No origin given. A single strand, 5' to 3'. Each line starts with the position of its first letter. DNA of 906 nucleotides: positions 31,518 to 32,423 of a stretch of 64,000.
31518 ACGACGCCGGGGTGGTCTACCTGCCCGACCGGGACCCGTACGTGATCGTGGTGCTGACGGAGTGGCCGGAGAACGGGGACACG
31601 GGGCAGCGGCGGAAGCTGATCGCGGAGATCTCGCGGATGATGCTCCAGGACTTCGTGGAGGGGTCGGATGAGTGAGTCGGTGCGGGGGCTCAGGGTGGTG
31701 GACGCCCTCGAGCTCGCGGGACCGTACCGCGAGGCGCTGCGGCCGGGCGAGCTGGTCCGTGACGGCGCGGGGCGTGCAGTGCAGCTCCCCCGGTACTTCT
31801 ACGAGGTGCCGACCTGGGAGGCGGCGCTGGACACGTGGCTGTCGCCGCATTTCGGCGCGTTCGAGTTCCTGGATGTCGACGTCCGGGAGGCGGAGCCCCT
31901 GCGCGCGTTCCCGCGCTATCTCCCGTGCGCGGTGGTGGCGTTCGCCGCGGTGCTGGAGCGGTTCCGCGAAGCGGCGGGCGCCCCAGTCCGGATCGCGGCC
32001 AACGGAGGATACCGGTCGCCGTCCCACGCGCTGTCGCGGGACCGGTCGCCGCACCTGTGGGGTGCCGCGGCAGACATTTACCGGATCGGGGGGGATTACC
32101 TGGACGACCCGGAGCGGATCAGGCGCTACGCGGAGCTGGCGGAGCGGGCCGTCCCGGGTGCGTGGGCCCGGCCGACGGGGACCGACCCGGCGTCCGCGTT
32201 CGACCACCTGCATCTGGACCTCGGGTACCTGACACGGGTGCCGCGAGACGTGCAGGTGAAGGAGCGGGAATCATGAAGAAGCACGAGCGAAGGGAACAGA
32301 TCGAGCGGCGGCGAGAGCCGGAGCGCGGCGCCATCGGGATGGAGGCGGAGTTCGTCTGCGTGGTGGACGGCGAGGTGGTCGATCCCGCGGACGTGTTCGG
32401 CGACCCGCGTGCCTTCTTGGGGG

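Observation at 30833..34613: Coupled operon of two apparently cytoplasmic D,D-peptidase-fold proteins plus a ligase-like unknown, followed by a secreted HExxH protein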

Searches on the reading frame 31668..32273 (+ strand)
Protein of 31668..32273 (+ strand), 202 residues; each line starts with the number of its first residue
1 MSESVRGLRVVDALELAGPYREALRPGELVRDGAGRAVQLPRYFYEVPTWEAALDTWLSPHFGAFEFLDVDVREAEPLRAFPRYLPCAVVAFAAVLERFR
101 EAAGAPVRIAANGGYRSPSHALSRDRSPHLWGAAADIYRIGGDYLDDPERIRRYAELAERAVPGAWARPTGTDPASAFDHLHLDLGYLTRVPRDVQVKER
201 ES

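Call 4: search_protein_families(library=pfam, proteins=[window:31668-32273:+], max_evalue=1)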
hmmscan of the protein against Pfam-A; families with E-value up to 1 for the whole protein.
window:31668-32273:+ (202 aa): 2 families
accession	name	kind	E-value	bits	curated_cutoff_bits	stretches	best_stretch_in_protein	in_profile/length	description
PF08291.16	Peptidase_M15_3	-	0.001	19.6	23.2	1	90-156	26-89/108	Peptidase M15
PF13539.11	Peptidase_M15_4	-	0.18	12.9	25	1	124-153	4-37/70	D-alanyl-D-alanine carboxypeptidase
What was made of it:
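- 31668..32276 (+): g2: leaderless divergent LAS/M15-fold protein, 202 aa. Family-specific N-terminal part of about 60 residues, followed by a peptidase-like core. Pfam Peptidase_M15_3 E 1e-3, below cutoff (call 4).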

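Call 5: search_protein_families(library=ncbifam, proteins=[window:31668-32273:+], max_evalue=1)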
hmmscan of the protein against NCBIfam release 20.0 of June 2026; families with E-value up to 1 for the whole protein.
window:31668-32273:+ (202 aa): 0 families

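Call 27: find_homologous_proteins(query=window:31668-32273:+)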
Query window:31668-32273:+ (202 aa): 1956 proteins with E <= 0.001 among 5932 candidates; the best 120 are listed.
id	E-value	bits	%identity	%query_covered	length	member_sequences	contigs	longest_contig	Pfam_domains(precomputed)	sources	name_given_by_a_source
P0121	5.3e-130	449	100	100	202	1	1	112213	-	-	-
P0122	7.9e-105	367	83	99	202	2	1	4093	-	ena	-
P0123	9.1e-105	367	85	96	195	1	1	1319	-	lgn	-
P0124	2.7e-104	366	83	100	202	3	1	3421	-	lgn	-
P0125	8.1e-103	361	81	98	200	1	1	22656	-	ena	-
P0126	1.1e-101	357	79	100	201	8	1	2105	-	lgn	-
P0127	1.8e-101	356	84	94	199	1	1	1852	-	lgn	-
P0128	5.8e-99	348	79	99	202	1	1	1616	PF08291.17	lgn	-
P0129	2.3e-98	346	79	96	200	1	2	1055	-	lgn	-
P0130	1.1e-94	334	76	100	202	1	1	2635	-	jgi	jgi:hypothetical protein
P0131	9.0e-93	328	73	100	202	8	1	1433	-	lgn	-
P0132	2.2e-88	313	74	95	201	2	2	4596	-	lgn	-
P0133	4.1e-88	313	71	95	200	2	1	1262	-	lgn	-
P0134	1.4e-87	311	72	95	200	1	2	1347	-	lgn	-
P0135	3.0e-87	310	71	98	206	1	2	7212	-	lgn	-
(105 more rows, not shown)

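Call 30: search_solved_structures(query=A2, max_evalue=10, show_alignments=4)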
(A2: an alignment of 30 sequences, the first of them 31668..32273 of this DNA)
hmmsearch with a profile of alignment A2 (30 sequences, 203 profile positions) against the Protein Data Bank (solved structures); distinct sequences matched with E-value up to 10: 2.
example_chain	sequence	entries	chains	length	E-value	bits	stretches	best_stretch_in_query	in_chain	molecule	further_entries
2p31_A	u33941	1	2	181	1.2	11.6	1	95-158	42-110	Glutathione peroxidase 7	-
1lbu_A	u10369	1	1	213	1.2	11.5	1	96-138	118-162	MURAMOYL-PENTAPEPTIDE CARBOXYPEPTIDASE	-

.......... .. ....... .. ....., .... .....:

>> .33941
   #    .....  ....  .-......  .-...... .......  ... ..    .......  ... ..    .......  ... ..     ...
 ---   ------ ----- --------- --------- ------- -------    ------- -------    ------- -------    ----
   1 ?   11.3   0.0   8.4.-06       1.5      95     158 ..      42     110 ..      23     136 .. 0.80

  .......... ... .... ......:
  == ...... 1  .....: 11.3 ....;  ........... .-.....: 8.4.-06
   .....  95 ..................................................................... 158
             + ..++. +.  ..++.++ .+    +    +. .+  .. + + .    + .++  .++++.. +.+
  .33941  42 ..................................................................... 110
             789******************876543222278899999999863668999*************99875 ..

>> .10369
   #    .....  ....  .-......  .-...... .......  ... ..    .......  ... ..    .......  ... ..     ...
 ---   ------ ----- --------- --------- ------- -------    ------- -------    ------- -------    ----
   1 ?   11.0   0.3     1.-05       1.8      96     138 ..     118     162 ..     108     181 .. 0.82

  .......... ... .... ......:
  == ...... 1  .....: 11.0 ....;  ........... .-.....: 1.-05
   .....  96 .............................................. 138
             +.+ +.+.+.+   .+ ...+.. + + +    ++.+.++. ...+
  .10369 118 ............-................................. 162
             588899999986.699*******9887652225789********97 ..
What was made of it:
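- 31668..32276 (+): The profile aligns with the S. albus DD-carboxypeptidase over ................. (call 30).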

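Call 34: predict_structure(alignment_id=A2)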
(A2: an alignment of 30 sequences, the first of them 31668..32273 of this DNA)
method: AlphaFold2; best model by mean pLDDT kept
length: 202 residues; sequences in the alignment: 30
mean_pLDDT: 79.7   pTM: 0.78
mean pLDDT of the five models: 79.7, 77.4, 76.0, 68.1, 65.4
residues with pLDDT >= 90: 74; 70-90: 83; 50-70: 28; < 50: 17
segments of 3 or more residues with pLDDT < 50: 127-130, 191-202
pLDDT, mean of each block of 10 residues (from residue 1): 76 95 88 74 92 92 83 83 88 90 93 69 57 80 92 92 80 76 68 37 36
secondary structure, 60 per line:
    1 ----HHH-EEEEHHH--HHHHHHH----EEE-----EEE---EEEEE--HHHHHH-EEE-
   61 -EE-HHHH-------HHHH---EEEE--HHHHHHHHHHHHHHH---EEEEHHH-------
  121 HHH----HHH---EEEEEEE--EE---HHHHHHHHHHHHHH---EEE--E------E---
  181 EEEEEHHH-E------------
elements in order: E9-12 H18-24 E29-31 E37-39 E43-47 H50-55 E57-59 H65-68 H76-79 E83-86 H89-103 E107-110 E134-140 H148-161 E165-167 E181-185
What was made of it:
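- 31668..32276 (+): AF2 model pLDDT 80 (call 34).
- On LAS / peptidase M15 zinc peptidases (g2): The model has pLDDT 80 (call 34).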

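Call 37: fold_search(model_id=the predicted structure, library=pdb)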
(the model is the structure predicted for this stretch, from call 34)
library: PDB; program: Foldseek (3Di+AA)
matches with E <= 10: 56; with E <= 0.001: 0
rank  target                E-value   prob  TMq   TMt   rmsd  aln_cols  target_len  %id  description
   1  2vo9_A                6.3e-02  0.75  0.32  0.40   4.7       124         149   14  CRYSTAL STRUCTURE OF THE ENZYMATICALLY ACTIVE DOMAIN OF THE LISTERIA MONOCYTOGENES BACTERIOPHAGE 500 ENDOLYSIN PLY500 (released 2008-02-19)
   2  4jid_B                1.8e-01  0.44  0.35  0.39   7.9       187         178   16  Crystal structure of BaLdcB / VanY-like L,D-carboxypeptidase Zinc(II)-free (released 2013-04-03)
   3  4mph_A                2.0e-01  0.41  0.36  0.39   7.8       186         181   15  Crystal structure of BaLdcB / VanY-like L,D-carboxypeptidase Zinc(II)-bound (released 2013-09-25)
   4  4ox3                  3.3e-01  0.38  0.32  0.31   7.8       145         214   15  Structure of the LdcB LD-carboxypeptidase reveals the molecular basis of peptidoglycan recognition (released 2014-06-11)
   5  4mph_B                3.5e-01  0.35  0.37  0.40   7.5       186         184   15  Crystal structure of BaLdcB / VanY-like L,D-carboxypeptidase Zinc(II)-bound (released 2013-09-25)
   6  1ise                  1.2e+00  0.09  0.20  0.21  13.7       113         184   12  Crystal structure of a mutant of ribosome recycling factor from Escherichia coli, Arg132Gly (released 2003-10-07)
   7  8btr_Sb               1.9e+00  0.04  0.12  0.17   7.4        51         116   12  Giardia Ribosome in PRE-T Hybrid State (D2) (released 2023-03-22)
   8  2ius_A                2.1e+00  0.14  0.24  0.14   5.1        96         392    9  E. coli FtsK motor domain (released 2006-08-29)
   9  5hnm_A                2.5e+00  0.11  0.31  0.34   8.2       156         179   17  Crystal structure of vancomycin resistance D,D-pentapeptidase VanY E175A mutant from VanB-type resistance cassette in  (released 2016-02-10)
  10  5hnm_C                2.8e+00  0.09  0.30  0.33   8.4       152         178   16  Crystal structure of vancomycin resistance D,D-pentapeptidase VanY E175A mutant from VanB-type resistance cassette in  (released 2016-02-10)
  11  7z9c_A                3.0e+00  0.01  0.15  0.07  21.5       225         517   13  E.coli gyrase holocomplex with 217 bp DNA and albicidin (released 2023-02-15)
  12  4odm_A                3.8e+00  0.02  0.08  0.11   9.3        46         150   20  Structure of SlyD from Thermus thermophilus in complex with S2-W23A peptide (released 2015-01-14)
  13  2xct_D                4.1e+00  0.04  0.19  0.07   9.7        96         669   14  The twinned 3.35A structure of S. aureus Gyrase complex with Ciprofloxacin and DNA (released 2010-08-25)
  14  6rmw_E                4.6e+00  0.09  0.22  0.14   5.2       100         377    9  Structure of N-terminal truncated IMP bound Plasmodium falciparum IMP-nucleotidase (released 2020-07-15)
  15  2ius_D                4.6e+00  0.09  0.25  0.15   5.0        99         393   10  E. coli FtsK motor domain (released 2006-08-29)
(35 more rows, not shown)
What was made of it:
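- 31668..32276 (+): Weak PDB matches to Ply500, LdcB, VanY and VanX (call 37).
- On LAS / peptidase M15 zinc peptidases (g2): The top PDB hits (Ply500, LdcB) have weak E-values of 0.06-0.35 (call 37).
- g2's fold matches include VanX, VanY and LdcB (call 37). The VanX and VanY matches are weak (E 2.5-7; call 37).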

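Call 78: search_protein_families(library=padloc, proteins=[window:31668-32273:+], max_evalue=0.01)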
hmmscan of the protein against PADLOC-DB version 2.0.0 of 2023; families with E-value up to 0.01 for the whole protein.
window:31668-32273:+ (202 aa): 0 families

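Call 80: fold_search(model_id=the predicted structure, library=viral)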
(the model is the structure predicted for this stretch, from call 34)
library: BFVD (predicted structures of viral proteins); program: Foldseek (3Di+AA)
matches with E <= 10: 158; with E <= 0.001: 1
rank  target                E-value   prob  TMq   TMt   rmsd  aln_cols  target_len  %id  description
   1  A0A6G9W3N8            1.7e-04  1.00  0.45  0.55   3.4       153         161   22  (no name in the UniProt tables at hand)
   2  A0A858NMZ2            1.1e-03  1.00  0.42  0.63   3.4       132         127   24  (no name in the UniProt tables at hand)
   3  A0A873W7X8            2.1e-03  1.00  0.41  0.53   7.1       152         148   22  (no name in the UniProt tables at hand)
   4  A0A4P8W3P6            3.1e-03  1.00  0.45  0.52   5.5       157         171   20  (no name in the UniProt tables at hand)
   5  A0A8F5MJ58            3.9e-03  1.00  0.43  0.50   6.6       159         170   21  Peptidase [Microvirus mar52]
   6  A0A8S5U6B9            4.7e-03  1.00  0.41  0.26   3.6       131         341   25  Peptidase [Myoviridae sp. ctBCv9]
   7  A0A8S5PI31            1.7e-02  1.00  0.43  0.26   3.2       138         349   23  Peptidase [Siphoviridae sp. ctsxw88]
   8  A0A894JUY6            2.5e-02  0.98  0.39  0.57   4.5       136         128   24  (no name in the UniProt tables at hand)
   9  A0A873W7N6            2.8e-02  0.97  0.42  0.55   4.6       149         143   18  (no name in the UniProt tables at hand)
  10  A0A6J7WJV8            3.6e-02  0.80  0.30  0.09   9.5       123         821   18  Uncharacterized protein [uncultured Caudovirales phage]
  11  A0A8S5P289            9.0e-02  0.84  0.30  0.47   3.8       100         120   29  Peptidase [Siphoviridae sp. ctXZQ9]
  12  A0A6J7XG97            1.3e-01  0.77  0.34  0.31   7.6       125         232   24  D-alanyl-D-alanine carboxypeptidase [uncultured Caudovirales phage]
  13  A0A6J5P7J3            2.5e-01  0.41  0.30  0.37   5.5       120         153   23  Peptidase M15B [uncultured Caudovirales phage]
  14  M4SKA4                3.3e-01  0.47  0.32  0.42   5.2       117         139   18  D-alanyl-D-alanine carboxypeptidase [Cellulophaga phage phiST]
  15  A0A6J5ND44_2          3.5e-01  0.44  0.31  0.09   8.8       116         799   19  Uncharacterized protein [uncultured Caudovirales phage]
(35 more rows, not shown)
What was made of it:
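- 31668..32276 (+): Foldseek against phage M15-type peptidases: E 1.7e-4, TM 0.45-0.63 (call 80).
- On LAS / peptidase M15 zinc peptidases (g2): Foldseek against BFVD phage M15-type peptidases: E 1.7e-4, probability 1.00, TM 0.45-0.63 (call 80).
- g2's fold relatives are L-Ala-D-Glu, LD- and DD-peptidases (calls 37, 80).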
